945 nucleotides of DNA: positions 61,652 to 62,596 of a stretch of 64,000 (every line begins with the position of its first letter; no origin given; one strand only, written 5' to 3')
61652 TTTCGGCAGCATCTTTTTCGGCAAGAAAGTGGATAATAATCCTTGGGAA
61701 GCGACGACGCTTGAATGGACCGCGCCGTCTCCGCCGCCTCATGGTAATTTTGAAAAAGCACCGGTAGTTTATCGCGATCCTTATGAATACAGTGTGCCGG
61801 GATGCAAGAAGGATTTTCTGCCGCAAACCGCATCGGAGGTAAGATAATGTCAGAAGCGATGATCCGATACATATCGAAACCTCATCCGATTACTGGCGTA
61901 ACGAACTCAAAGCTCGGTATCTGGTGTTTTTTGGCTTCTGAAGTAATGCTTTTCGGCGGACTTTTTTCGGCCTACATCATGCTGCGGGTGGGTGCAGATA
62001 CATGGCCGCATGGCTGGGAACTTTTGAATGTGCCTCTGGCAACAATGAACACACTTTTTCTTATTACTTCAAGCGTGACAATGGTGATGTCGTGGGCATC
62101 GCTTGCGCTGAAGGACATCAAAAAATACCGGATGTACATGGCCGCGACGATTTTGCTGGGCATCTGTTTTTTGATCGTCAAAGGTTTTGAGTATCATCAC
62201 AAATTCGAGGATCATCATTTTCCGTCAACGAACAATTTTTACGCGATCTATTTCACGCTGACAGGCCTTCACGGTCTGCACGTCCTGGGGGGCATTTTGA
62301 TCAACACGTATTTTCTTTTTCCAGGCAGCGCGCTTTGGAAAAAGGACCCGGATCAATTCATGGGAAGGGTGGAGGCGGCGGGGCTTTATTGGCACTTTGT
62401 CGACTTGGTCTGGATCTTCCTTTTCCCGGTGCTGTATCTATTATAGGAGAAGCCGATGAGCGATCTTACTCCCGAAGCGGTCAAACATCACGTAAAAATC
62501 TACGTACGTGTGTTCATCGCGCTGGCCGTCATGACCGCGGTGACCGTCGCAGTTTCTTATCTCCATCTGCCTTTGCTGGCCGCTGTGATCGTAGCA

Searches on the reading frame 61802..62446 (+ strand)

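Call 67: search_protein_families(library=pfam, proteins=[window:61802-62446:+], max_evalue=0.001)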
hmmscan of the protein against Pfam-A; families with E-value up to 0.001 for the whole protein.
window:61802-62446:+ (214 aa): 1 family
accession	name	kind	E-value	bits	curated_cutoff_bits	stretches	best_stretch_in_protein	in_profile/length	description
PF00510.24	COX3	-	1.3e-21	78.1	23.8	1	33-213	73-255/258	Cytochrome c oxidase subunit III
